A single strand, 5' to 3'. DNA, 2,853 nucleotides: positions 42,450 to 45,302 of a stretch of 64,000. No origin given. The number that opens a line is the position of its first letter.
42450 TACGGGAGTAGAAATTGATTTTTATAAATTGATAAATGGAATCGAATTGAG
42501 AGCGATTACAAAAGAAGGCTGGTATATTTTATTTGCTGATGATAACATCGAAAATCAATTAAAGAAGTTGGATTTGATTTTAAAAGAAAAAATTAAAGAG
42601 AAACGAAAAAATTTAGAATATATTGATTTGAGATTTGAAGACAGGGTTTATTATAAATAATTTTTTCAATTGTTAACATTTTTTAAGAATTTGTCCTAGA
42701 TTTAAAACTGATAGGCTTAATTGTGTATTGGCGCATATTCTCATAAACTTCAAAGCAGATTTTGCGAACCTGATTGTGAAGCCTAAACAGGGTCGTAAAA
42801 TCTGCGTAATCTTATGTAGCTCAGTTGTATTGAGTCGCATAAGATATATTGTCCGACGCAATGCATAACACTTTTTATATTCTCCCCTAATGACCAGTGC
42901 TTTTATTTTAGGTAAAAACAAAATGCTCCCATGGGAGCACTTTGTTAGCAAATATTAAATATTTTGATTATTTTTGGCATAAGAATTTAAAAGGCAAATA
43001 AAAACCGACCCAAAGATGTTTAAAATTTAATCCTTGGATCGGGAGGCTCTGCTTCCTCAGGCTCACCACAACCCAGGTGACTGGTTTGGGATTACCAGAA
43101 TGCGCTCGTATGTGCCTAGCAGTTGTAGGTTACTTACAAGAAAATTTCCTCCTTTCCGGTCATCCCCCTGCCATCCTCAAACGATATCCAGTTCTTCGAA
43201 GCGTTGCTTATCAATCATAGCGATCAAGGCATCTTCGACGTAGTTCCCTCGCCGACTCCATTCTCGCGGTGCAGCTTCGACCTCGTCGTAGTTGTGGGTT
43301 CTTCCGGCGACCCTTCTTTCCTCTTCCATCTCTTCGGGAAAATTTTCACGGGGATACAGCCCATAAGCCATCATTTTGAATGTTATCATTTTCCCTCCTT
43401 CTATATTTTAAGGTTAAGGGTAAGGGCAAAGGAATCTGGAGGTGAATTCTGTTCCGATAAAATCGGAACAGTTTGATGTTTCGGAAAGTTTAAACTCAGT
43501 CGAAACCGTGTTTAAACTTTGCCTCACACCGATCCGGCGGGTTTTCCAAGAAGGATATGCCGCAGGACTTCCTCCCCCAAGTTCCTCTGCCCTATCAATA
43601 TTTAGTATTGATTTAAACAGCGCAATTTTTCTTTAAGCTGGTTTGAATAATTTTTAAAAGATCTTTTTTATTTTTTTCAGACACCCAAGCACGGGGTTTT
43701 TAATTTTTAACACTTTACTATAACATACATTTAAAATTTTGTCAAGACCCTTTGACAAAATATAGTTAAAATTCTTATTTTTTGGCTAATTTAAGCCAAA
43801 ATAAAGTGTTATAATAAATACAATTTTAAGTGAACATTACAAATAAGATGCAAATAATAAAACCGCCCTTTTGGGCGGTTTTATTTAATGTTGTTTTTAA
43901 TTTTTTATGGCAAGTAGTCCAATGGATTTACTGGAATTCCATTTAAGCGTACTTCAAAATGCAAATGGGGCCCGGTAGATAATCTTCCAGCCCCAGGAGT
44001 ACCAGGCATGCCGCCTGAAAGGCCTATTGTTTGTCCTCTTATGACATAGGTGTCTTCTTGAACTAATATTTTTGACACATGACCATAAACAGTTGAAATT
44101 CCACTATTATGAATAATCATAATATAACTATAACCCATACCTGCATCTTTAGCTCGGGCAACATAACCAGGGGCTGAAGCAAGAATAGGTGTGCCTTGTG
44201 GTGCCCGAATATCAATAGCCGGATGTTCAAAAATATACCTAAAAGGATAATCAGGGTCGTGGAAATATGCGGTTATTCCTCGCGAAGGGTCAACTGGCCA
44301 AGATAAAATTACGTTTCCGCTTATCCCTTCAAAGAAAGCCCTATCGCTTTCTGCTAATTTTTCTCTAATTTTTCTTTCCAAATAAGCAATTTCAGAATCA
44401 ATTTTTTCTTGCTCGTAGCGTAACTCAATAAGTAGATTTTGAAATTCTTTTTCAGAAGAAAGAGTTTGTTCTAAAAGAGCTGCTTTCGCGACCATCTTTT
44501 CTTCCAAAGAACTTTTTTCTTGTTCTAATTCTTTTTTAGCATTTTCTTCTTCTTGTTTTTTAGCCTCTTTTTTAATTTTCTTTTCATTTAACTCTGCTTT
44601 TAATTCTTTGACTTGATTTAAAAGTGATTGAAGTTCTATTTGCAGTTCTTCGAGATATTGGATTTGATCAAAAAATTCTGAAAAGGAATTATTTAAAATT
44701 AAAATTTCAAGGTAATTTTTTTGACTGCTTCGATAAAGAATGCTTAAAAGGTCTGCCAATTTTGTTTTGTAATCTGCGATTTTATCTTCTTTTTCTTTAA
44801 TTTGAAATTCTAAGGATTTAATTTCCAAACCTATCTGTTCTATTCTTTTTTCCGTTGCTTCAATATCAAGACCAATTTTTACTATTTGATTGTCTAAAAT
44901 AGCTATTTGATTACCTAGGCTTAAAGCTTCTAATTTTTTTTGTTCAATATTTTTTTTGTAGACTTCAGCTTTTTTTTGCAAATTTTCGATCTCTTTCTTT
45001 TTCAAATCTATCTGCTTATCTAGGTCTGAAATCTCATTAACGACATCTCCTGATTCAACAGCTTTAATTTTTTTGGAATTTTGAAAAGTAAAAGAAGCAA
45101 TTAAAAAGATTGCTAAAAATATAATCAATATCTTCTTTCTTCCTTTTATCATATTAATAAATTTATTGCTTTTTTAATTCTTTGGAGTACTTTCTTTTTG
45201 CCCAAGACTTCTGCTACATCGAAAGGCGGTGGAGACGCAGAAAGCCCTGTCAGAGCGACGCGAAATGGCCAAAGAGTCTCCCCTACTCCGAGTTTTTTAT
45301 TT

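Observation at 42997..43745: Self-contained GC-rich structured-RNA locus with embedded atypical 70-codon ORF, where ftsA/ftsZ would be expected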

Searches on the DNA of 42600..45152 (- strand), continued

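Call 75: search_with_rna_model(model_id=R1, sources=[L100, L101, L087, L088], max_evalue=10, filters=off)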
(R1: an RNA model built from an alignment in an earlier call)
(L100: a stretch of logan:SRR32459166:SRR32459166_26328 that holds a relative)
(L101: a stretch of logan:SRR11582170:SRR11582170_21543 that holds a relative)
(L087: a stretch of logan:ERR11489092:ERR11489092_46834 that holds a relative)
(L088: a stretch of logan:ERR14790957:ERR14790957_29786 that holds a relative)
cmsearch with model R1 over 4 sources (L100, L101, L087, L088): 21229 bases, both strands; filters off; matches with E-value up to 10: 58.
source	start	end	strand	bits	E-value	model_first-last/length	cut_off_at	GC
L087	3292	3344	-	20.5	0.00094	1-177/177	no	0.42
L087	3292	3344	+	20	0.0012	1-177/177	no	0.42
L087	5360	5410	+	14.5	0.025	1-177/177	no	0.47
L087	5360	5410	-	13.5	0.042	1-177/177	no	0.47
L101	2622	2795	+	11.7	0.11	1-177/177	no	0.56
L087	383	417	+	11.3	0.15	1-177/177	no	0.46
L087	4018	4054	-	10.1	0.27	1-177/177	no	0.62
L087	4538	4558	+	10.1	0.28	127-147/177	no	0.71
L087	384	416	-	9.9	0.31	1-177/177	no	0.48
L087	4925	4954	-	9.1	0.47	1-177/177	no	0.5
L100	4804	4841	-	8.7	0.6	1-177/177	no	0.34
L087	4398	4433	+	8.5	0.65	1-177/177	no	0.58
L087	4925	4954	+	8.3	0.74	1-177/177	no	0.5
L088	572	606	+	8.2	0.77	1-177/177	no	0.54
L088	572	606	-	8.2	0.78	1-177/177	no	0.54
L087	5682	5728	+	8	0.89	1-177/177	no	0.45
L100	1213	1256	+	7.8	0.99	1-177/177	no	0.2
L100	6268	6299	+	7.8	0.99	1-177/177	no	0.25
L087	4018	4054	+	7.7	1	1-177/177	no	0.62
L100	4804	4841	+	7.5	1.2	1-177/177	no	0.34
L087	4056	4089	-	7.5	1.2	1-177/177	no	0.53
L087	5696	5714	-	7.1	1.4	128-146/177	no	0.79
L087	4843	4914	-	7.1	1.4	1-177/177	no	0.71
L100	5324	5359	-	6.3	2.1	1-177/177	no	0.39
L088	3151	3276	-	6.3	2.3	27-152/177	no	0.3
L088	3192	3231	+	6.2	2.3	1-177/177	no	0.28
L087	4398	4433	-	5.9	2.8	1-177/177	no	0.58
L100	6680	6725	-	5.7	3.1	1-177/177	no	0.24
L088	1498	1535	-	5.6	3.2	76-112/177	no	0.26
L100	1402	1466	+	5.6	3.3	1-177/177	no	0.4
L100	1202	1274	-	5.5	3.5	1-177/177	no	0.21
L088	3578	3623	-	5.4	3.5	1-177/177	no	0.35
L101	2266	2364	+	5.4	3.6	1-177/177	no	0.42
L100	4884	4921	-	5.4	3.7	1-177/177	no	0.34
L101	2622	2795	-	5.3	3.8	1-177/177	no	0.56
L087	5625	5658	-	5.2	4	1-177/177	no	0.53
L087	4056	4089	+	5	4.4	1-177/177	no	0.53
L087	3960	4003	+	5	4.4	1-177/177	no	0.66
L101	2046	2093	-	4.9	4.7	1-177/177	no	0.54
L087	5630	5653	+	4.9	4.8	1-177/177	no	0.58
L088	3578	3623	+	4.5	5.8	1-177/177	no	0.35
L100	1413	1454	-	4.5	5.8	1-177/177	no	0.29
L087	4729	4764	+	4.4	6.2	1-177/177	no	0.64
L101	3798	3858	-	4.3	6.5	1-177/177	no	0.26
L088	2525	2627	-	4.3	6.6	1-177/177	no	0.31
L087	2443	2498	+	4.2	6.9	1-177/177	no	0.71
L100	2879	2930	+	4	7.6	1-177/177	no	0.21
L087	4172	4239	-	4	7.6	1-177/177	no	0.59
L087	2900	2929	-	3.9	8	1-177/177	no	0.63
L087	5934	6030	-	3.9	8.3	1-177/177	no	0.71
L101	2477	2534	-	3.8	8.9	1-177/177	no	0.29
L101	110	137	-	3.7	9.2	1-177/177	no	0.5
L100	63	102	-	3.7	9.2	1-177/177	no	0.45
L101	2340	2380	-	3.7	9.3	1-177/177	no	0.68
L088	1189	1235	+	3.7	9.3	1-177/177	no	0.36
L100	3792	3830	-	3.6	9.6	75-113/177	no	0.28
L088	3445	3468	-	3.6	9.6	1-177/177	no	0.62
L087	5598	5625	+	3.6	9.8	1-177/177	no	0.61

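Call 76: search_rna_families(sources=[L100, L101], threshold=evalue, max_evalue=1, show_alignments=3)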
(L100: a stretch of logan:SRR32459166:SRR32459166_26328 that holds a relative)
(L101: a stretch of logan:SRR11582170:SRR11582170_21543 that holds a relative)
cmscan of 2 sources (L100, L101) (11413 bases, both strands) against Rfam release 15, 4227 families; matches with E-value up to 1: 2.
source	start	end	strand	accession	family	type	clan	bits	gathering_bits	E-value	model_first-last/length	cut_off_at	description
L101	1931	1991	+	RF04103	mir-8356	Gene; miRNA;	-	27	70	0.065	1-65/65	no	mir-8356 microRNA precursor family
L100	5072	5211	+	RF02625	WsnRNA46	Gene; sRNA;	-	25.5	65.3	0.17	1-151/151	no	Wolbachia sRNA 46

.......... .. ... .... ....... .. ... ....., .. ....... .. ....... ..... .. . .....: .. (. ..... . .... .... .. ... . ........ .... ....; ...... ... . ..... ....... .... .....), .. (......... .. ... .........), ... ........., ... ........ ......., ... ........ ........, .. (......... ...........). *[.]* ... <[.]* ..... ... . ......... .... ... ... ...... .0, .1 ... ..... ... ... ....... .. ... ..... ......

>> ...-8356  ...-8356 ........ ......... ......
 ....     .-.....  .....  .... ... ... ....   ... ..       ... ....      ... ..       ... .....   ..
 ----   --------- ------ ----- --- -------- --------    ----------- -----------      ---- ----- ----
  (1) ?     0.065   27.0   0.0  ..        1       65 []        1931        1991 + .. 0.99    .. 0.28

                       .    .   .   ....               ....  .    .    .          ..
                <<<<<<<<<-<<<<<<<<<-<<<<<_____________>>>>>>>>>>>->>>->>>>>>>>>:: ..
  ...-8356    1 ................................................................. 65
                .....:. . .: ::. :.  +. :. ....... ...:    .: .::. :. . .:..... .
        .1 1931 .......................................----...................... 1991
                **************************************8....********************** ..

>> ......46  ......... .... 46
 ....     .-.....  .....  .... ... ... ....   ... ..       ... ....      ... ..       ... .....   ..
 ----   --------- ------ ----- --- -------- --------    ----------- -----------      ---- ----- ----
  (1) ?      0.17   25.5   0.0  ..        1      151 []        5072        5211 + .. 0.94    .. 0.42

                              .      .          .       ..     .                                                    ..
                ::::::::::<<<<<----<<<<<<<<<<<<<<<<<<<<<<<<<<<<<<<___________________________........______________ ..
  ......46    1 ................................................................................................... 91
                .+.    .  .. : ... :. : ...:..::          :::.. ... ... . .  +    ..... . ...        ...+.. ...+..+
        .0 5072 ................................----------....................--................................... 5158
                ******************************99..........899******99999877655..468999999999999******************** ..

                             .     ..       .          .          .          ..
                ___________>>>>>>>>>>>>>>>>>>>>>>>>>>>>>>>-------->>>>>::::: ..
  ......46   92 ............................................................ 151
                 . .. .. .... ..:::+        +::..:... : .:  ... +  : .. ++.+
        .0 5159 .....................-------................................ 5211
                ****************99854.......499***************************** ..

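Call 82: search_with_rna_model(model_id=R1, source=L101, start=2500, end=3000, filters=off, max_evalue=10, show_alignments=1)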
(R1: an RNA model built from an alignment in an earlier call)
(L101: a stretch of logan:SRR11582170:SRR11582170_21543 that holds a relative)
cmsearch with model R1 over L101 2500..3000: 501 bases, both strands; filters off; matches with E-value up to 10: 13.
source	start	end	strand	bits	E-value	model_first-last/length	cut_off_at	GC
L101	2622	2795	+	11.7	0.0027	1-177/177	no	0.56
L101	2622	2795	-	5.3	0.089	1-177/177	no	0.56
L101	2845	2879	-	2.4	0.45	1-177/177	no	0.37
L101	2981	2998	-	1.9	0.58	39-56/177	no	0.06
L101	2844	2874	+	1.3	0.82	32-62/177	no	0.32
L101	2968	2993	+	1.2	0.83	1-177/177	no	0.12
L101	2926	2949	+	1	0.97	1-177/177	no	0.38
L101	2517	2541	+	0.6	1.1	35-59/177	no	0.2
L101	2926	2949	-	0.5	1.3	1-177/177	no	0.38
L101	2815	2843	-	-0.6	2.3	1-177/177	no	0.59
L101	2518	2552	-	-0.9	2.7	77-112/177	no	0.17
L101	2908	2918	-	-1.7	4.2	42-52/177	no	0.45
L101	2815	2843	+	-2.4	6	1-177/177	no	0.59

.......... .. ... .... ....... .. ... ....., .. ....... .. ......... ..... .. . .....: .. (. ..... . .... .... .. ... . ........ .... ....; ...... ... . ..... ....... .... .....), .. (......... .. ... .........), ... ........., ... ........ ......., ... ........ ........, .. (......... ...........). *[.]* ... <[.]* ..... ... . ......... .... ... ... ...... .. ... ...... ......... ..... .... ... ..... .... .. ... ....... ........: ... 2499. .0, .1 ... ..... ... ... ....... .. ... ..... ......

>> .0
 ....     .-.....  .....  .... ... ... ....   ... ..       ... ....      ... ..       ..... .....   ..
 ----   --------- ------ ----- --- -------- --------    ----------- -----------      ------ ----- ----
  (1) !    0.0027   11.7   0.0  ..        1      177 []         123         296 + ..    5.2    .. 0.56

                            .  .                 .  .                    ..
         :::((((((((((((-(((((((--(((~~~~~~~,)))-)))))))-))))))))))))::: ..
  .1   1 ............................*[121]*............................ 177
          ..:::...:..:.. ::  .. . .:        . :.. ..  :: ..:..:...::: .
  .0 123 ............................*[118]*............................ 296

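Call 100: search_dna_similar(query=window:42997-43745:-, collection=phages, mode=distant, max_evalue=0.01)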
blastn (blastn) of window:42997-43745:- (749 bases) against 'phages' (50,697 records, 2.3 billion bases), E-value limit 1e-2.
No match.

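Call 101: search_dna_similar(query=window:42997-43745:-, collection=plasmids, mode=distant, max_evalue=0.01)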
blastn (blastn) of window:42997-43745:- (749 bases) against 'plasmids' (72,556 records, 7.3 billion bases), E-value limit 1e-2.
Records with a match: 1; places in all: 1; records where one place covers at least 80% of the query: 0.
Best place of each record, by identity: 80-90% 1.
By first word of the organism name: Campylobacter 1.
By predicted mobility (MOB-suite, as given by PLSDB): non-mobilizable 1.
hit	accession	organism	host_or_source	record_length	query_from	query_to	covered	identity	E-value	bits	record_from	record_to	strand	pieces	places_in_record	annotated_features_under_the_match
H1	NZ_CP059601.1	Campylobacter sp. RM12651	Canada goose,cell culture,cloacal swab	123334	1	49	7%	83.7%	4e-4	54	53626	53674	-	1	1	none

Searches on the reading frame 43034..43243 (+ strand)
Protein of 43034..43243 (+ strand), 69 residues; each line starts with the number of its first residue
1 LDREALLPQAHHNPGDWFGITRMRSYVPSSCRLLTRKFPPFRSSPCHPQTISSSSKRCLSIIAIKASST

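Call 8: search_protein_families(library=pfam, proteins=[window:43034-43243:+], max_evalue=1)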
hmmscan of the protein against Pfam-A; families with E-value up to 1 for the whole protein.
window:43034-43243:+ (69 aa): 0 families
